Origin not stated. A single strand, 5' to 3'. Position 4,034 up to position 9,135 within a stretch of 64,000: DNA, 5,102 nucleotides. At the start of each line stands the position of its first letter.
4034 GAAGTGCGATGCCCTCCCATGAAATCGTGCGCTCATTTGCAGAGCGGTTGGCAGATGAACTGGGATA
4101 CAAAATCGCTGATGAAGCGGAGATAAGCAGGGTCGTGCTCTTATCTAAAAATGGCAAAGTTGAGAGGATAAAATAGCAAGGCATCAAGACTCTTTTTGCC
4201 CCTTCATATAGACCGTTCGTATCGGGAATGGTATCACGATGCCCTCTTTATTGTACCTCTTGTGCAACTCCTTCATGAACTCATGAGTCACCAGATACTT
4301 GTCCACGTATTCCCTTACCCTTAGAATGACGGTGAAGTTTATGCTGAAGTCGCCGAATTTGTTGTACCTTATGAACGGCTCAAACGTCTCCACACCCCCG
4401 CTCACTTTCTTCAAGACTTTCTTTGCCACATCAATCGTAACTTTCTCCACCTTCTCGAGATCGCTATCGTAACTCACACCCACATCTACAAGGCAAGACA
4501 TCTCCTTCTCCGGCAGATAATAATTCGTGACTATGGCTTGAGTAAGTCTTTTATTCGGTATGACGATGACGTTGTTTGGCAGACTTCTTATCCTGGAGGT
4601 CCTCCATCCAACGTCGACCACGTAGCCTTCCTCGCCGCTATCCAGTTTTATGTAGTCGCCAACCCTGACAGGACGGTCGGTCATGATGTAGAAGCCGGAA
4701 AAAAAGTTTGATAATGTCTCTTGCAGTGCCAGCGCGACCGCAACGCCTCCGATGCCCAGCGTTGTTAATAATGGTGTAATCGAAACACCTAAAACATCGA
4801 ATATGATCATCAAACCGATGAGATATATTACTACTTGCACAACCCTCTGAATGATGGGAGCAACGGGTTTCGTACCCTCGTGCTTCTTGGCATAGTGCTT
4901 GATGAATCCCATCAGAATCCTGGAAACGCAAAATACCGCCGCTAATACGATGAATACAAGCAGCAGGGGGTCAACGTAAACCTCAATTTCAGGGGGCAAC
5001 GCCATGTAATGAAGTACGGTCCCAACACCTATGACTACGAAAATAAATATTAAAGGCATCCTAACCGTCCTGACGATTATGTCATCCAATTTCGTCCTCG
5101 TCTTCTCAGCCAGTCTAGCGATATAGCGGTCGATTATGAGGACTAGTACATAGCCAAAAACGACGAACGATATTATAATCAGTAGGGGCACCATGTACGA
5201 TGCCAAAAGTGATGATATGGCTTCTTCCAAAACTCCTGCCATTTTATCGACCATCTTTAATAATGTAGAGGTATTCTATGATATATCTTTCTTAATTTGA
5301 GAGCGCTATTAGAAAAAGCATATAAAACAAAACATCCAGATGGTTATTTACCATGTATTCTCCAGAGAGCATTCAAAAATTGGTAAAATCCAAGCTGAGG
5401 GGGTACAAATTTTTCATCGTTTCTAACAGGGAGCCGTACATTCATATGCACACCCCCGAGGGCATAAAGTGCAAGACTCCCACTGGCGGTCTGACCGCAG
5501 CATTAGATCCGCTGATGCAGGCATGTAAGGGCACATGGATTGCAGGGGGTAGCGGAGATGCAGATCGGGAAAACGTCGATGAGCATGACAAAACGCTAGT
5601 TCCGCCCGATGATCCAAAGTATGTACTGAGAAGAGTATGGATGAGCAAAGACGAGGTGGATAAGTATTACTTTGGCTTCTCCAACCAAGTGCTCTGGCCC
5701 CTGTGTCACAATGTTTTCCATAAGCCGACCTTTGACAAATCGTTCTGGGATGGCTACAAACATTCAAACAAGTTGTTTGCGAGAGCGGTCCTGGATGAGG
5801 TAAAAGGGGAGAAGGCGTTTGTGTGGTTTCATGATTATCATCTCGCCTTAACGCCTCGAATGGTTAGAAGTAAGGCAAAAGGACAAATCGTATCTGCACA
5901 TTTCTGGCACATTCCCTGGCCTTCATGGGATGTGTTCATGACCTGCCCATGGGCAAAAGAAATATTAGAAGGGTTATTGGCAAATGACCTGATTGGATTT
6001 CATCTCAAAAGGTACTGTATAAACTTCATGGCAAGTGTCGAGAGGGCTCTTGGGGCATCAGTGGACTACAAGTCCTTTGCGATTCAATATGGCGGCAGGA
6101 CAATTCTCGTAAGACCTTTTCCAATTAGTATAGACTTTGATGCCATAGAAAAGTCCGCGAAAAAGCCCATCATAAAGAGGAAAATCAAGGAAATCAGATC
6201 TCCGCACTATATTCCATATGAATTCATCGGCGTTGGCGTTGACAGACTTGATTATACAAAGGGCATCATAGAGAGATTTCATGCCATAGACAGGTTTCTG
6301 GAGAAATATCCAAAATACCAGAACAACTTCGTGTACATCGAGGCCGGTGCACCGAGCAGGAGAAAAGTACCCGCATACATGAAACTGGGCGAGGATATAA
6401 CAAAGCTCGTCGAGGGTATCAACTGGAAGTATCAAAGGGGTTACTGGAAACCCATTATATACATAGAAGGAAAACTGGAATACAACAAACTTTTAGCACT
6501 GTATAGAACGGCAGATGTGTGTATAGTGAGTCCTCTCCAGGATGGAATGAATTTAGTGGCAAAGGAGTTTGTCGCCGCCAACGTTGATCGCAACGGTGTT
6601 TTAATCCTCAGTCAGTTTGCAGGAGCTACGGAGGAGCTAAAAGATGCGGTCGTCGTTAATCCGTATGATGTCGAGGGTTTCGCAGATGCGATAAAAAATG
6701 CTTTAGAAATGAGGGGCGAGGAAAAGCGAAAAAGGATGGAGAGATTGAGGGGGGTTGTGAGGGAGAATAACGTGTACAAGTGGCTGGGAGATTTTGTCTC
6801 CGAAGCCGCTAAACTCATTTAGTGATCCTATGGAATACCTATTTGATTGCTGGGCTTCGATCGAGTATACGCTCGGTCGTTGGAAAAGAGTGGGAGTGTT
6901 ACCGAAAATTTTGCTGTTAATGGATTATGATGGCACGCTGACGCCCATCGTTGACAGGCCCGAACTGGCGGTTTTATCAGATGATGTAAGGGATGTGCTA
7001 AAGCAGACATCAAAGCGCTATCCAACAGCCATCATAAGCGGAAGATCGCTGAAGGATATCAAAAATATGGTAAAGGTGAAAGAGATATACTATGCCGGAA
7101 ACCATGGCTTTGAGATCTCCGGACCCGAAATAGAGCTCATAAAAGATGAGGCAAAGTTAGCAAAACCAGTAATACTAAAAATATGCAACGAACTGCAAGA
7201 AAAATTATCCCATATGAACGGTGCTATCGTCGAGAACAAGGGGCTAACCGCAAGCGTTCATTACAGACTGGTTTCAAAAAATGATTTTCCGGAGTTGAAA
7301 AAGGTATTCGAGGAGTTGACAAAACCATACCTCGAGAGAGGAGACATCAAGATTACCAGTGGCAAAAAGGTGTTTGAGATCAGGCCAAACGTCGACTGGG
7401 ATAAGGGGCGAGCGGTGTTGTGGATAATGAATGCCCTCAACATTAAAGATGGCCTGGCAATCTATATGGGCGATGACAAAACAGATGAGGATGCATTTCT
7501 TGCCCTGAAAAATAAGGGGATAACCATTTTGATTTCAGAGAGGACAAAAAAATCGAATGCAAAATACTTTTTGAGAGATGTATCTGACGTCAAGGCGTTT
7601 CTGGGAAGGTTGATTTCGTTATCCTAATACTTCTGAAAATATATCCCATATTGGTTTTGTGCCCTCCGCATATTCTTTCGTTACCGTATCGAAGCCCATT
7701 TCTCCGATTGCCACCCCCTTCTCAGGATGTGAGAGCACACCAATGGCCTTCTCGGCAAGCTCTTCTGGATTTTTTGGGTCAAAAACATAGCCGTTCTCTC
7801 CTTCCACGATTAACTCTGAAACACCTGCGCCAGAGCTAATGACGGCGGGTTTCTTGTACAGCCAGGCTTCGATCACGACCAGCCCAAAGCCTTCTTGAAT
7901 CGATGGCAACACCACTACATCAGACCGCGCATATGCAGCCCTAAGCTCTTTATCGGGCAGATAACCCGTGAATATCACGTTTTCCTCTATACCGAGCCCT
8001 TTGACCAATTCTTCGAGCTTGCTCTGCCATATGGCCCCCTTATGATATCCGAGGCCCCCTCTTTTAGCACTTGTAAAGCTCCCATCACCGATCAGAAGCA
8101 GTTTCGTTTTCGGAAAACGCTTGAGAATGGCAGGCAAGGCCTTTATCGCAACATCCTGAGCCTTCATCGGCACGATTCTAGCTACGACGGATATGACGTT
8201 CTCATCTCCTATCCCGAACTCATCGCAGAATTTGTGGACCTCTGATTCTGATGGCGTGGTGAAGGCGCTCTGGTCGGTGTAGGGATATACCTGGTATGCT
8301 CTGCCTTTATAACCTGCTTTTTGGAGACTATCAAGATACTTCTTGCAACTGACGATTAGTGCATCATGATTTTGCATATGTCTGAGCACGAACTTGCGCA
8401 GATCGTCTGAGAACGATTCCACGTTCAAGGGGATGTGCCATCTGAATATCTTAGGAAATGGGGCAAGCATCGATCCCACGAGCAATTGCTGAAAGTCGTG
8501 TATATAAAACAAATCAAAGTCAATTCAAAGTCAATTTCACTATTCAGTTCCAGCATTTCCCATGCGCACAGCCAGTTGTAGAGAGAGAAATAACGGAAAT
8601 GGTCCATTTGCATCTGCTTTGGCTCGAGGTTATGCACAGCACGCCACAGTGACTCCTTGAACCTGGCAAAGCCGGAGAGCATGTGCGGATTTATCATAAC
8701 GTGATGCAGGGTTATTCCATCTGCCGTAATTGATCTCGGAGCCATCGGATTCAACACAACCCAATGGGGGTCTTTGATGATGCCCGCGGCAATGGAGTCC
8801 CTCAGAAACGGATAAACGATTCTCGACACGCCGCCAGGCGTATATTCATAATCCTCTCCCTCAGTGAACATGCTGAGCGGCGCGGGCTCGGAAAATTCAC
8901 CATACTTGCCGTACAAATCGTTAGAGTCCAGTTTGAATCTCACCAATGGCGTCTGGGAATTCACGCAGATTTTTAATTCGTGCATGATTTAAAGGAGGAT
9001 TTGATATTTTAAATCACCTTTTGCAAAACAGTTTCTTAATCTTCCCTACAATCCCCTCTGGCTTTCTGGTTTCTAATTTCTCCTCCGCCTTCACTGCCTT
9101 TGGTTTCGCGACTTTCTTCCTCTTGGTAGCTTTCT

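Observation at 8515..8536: Perfect 11-bp tandem duplication (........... x2) frameshifts a GT4 glycosyltransferase adjacent to otsA-otsB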

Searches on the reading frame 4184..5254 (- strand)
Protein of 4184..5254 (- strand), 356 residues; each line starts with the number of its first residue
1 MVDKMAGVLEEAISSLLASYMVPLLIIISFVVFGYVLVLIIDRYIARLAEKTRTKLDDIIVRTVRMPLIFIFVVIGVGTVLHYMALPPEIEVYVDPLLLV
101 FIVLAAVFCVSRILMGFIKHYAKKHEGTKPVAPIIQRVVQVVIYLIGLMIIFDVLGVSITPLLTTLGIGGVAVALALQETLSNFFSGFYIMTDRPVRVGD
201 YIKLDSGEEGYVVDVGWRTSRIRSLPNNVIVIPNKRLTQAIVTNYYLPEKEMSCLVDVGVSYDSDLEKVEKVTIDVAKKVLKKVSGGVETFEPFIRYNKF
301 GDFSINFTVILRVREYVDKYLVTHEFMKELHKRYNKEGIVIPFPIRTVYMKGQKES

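Call 5: search_protein_families(library=pfam, proteins=[window:4184-5254:-], max_evalue=0.01)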
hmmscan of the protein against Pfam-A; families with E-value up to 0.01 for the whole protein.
window:4184-5254:- (356 aa): 4 families
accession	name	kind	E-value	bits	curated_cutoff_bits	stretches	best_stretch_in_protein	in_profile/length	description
PF00924.24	MS_channel_2nd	-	1.3e-17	64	20.2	1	180-245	2-66/68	Mechanosensitive ion channel, beta-domain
PF21088.3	MS_channel_1st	-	3.8e-08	33.6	23.1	1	141-178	5-42/42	Mechanosensitive ion channel, transmembrane helices 2/3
PF21082.3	MS_channel_3rd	-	1e-07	32.7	21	1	256-341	3-88/88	Mechanosensitive ion channel MscS, C-terminal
PF25237.1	MSL2_3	-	0.001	20.1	34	1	66-176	10-128/130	Mechanosensitive channel protein 2/3 domain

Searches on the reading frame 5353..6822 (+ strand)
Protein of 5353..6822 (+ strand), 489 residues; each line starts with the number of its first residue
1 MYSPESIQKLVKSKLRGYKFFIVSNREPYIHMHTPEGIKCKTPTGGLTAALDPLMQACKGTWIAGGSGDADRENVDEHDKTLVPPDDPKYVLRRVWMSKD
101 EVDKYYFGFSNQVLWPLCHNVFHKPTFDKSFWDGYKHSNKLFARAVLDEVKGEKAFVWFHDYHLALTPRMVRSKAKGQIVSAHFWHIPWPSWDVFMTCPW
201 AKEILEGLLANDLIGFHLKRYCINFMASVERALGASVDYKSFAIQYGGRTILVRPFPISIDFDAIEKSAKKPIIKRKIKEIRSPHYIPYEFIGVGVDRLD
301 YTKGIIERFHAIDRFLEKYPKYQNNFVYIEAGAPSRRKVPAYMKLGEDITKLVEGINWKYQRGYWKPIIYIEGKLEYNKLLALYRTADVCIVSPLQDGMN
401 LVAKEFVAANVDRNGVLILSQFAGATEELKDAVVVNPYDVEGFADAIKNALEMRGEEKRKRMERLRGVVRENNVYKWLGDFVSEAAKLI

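Call 5: search_protein_families(library=pfam, proteins=[window:5353-6822:+], max_evalue=0.01)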
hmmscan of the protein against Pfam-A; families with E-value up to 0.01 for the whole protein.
window:5353-6822:+ (489 aa): 3 families
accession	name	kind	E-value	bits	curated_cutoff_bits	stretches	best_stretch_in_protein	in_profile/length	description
PF00982.27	Glyco_transf_20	-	1.4e-133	446.5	32.5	1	19-486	2-472/473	Glycosyltransferase family 20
PF00534.26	Glycos_transf_1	-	7.9e-06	26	26.4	1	296-463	21-166/172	Glycosyl transferases group 1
PF13692.12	Glyco_trans_1_4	-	0.00018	22.3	27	1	369-452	61-141/142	Glycosyl transferases group 1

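Call 6: search_protein_families(library=ncbifam, proteins=[window:5353-6822:+], max_evalue=0.01)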
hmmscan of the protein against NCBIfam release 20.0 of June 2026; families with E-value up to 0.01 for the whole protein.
window:5353-6822:+ (489 aa): 5 families
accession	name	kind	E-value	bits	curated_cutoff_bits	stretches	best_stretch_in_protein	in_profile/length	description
NF011071.0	PRK14501.1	equivalog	1.8e-154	515.8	634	1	19-485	3-461/729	bifunctional alpha,alpha-trehalose-phosphate synthase (UDP-forming)/trehalose-phosphatase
TIGR02400.1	trehalose_OtsA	equivalog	2.4e-138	461.7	564.85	1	21-484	3-453/456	alpha,alpha-trehalose-phosphate synthase (UDP-forming)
TIGR02398.1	gluc_glyc_Psyn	equivalog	1.1e-94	317.8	569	2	243-485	240-480/487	glucosylglycerol-phosphate synthase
NF007513.0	PRK10117.1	equivalog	5.7e-81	272.8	759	1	41-485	18-451/474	alpha,alpha-trehalose-phosphate synthase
TIGR04047.1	MSMEG_0565_glyc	hypoth_equivalog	5.8e-08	32.2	259.85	1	369-459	259-347/373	MSMEG_0565 family glycosyltransferase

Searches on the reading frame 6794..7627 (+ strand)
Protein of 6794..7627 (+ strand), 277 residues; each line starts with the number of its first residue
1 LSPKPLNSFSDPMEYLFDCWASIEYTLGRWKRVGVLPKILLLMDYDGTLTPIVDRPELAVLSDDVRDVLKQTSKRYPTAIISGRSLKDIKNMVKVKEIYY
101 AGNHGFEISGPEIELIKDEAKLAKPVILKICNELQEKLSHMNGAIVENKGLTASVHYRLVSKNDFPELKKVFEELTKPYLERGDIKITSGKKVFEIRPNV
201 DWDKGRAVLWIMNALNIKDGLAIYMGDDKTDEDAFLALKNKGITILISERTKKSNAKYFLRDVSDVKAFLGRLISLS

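Call 5: search_protein_families(library=pfam, proteins=[window:6794-7627:+], max_evalue=0.01)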
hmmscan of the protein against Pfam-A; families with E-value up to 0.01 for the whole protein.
window:6794-7627:+ (277 aa): 4 families
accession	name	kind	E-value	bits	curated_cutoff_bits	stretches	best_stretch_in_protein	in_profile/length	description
PF02358.22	Trehalose_PPase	-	2.9e-51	174.3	27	1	42-263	1-234/235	Trehalose-phosphatase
PF08282.18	Hydrolase_3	-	3.6e-08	33.9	20.9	1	157-259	143-242/255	haloacid dehalogenase-like hydrolase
PF05116.19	S6PP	-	0.00089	19.4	20.3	0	187-245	150-206/247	Sucrose-6F-phosphate phosphohydrolase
PF22642.1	MinC_N_1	-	0.0074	17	27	0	130-174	23-69/78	Cell-division inhibitor MinC, N-terminal domain-like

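Call 6: search_protein_families(library=ncbifam, proteins=[window:6794-7627:+], max_evalue=0.01)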
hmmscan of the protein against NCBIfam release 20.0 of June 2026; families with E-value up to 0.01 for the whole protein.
window:6794-7627:+ (277 aa): 8 families
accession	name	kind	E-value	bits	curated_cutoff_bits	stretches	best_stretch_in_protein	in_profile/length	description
TIGR00685.1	T6PP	equivalog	1.3e-54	185.7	68.05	1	38-274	3-249/250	trehalose-phosphatase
NF011071.0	PRK14501.1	equivalog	4.2e-45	154.2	634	1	37-275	492-726/729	bifunctional alpha,alpha-trehalose-phosphate synthase (UDP-forming)/trehalose-phosphatase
NF007560.0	PRK10187.1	equivalog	5.5e-27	94.7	327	1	41-273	17-243/266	trehalose-phosphatase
TIGR01484.1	HAD-SF-IIB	subfamily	2.6e-23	83.3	41.8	1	40-239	1-216/221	HAD-IIB family hydrolase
TIGR00099.1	Cof-subfamily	subfamily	4.4e-06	26.5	137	1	41-187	2-144/256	Cof-type HAD-IIB family hydrolase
TIGR01487.1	Pglycolate_arch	equivalog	2e-05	24.5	122.75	1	39-236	2-180/215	phosphoglycolate phosphatase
TIGR01662.1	HAD-SF-IIIA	subfamily_domain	4e-05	23.7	44.6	0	41-90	3-57/141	HAD-IIIA family hydrolase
TIGR01482.1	SPP-subfamily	subfamily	0.0015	18.1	107.15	1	43-236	3-182/225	sucrose-phosphate phosphatase subfamily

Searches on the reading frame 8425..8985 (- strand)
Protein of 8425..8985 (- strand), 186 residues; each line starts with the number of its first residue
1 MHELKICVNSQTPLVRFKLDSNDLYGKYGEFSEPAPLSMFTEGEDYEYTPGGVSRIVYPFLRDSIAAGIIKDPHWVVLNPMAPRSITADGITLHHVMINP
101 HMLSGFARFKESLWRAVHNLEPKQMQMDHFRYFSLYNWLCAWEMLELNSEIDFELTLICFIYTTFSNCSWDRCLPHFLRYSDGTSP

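Call 30: find_encoding_contigs(protein=window:8425-8985:-, flank=2000, max_places=10)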
Protein window:8425-8985:- (186 aa): 1 contig read that carries it; 1 place shown.
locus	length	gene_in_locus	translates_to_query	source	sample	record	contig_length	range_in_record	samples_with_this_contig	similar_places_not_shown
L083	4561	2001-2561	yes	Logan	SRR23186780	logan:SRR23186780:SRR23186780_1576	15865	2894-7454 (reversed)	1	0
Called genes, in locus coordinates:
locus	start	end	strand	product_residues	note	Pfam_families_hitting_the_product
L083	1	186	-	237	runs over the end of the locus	PF00535:Glycos_transf_2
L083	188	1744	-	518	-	PF17759:tRNA_synthFbeta (faint), PF01409:tRNA-synt_2d, PF18006:SepRS_C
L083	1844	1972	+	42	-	-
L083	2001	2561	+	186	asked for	-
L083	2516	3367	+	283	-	PF00534:Glycos_transf_1, PF20706:GT4-conflict, PF13692:Glyco_trans_1_4, PF13524:Glyco_trans_1_2 (weak)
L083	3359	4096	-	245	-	PF02358:Trehalose_PPase, PF08282:Hydrolase_3 (faint)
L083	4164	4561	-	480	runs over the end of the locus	PF00982:Glyco_transf_20, PF00534:Glycos_transf_1 (weak)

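Call 51: list_cluster_members(proteins=[P0002, P0001, window:8425-8985:-])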
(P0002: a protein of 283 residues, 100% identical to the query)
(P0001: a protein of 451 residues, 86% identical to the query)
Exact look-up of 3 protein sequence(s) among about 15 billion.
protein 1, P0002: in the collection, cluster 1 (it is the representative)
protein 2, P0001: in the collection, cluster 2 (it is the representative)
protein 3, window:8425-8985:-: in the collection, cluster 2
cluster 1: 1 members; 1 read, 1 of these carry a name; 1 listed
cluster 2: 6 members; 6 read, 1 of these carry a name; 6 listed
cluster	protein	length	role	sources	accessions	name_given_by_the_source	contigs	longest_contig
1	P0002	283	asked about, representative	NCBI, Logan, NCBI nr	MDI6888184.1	MAG: glycosyltransferase family 4 protein [Methanocellales archaeon] | glycosyltransferase family 4 protein [Methanocellales archaeon]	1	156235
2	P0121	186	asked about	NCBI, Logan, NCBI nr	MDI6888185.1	MAG: hypothetical protein QMC78_00610 [Methanocellales archaeon] | hypothetical protein [Methanocellales archaeon]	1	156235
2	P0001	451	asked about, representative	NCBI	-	-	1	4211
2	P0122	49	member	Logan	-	-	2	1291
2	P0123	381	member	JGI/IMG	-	-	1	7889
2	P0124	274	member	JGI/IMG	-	-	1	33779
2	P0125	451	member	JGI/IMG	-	-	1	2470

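Call 53: find_encoding_contigs(protein=P0124, flank=4000, max_places=5)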
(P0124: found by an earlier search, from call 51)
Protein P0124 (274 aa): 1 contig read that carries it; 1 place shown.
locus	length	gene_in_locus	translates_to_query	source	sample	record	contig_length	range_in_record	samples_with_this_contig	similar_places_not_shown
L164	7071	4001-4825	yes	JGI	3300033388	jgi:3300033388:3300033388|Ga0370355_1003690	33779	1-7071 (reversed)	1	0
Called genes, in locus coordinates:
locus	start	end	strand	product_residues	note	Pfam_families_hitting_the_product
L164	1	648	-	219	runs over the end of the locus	PF01982:CTP-dep_RFKase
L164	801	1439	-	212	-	PF04493:Endonuclease_5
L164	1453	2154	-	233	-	PF00535:Glycos_transf_2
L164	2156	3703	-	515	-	PF17759:tRNA_synthFbeta (faint), PF01409:tRNA-synt_2d, PF18006:SepRS_C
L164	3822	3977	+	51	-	-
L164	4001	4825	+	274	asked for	PF21269:TreT_GT1 (faint)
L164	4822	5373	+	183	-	PF00534:Glycos_transf_1, PF13692:Glyco_trans_1_4, PF20706:GT4-conflict, PF13524:Glyco_trans_1_2 (weak)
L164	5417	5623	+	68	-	-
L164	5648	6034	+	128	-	-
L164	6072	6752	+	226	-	-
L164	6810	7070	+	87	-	?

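Call 54: find_encoding_contigs(protein=P0123, flank=4000, max_places=5)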
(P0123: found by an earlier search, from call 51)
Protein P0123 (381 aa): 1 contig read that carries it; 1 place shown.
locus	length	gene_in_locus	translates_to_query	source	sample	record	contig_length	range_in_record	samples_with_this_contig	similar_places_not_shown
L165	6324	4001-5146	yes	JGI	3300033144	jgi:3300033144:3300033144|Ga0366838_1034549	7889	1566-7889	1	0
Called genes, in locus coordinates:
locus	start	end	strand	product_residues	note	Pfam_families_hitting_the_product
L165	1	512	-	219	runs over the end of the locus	PF01982:CTP-dep_RFKase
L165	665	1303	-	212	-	PF04493:Endonuclease_5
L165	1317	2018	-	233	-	PF00535:Glycos_transf_2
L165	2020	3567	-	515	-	PF17759:tRNA_synthFbeta (faint), PF01409:tRNA-synt_2d, PF18006:SepRS_C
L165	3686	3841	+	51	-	-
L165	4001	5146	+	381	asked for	PF00534:Glycos_transf_1, PF13692:Glyco_trans_1_4, PF20706:GT4-conflict, PF13524:Glyco_trans_1_2 (weak)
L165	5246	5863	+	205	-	-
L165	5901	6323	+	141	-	?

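Call 64: find_encoding_contigs(protein=P0125, flank=3000, max_places=5)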
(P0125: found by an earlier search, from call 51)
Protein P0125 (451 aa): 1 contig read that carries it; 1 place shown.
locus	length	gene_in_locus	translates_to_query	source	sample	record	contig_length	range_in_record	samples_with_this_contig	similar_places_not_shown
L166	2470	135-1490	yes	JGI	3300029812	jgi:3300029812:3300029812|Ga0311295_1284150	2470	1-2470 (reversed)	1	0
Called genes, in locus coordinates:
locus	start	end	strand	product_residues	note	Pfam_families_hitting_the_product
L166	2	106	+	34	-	?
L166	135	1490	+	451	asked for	PF00534:Glycos_transf_1, PF13692:Glyco_trans_1_4, PF20706:GT4-conflict, PF13524:Glyco_trans_1_2 (weak)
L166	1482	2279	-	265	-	PF02358:Trehalose_PPase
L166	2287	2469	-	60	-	?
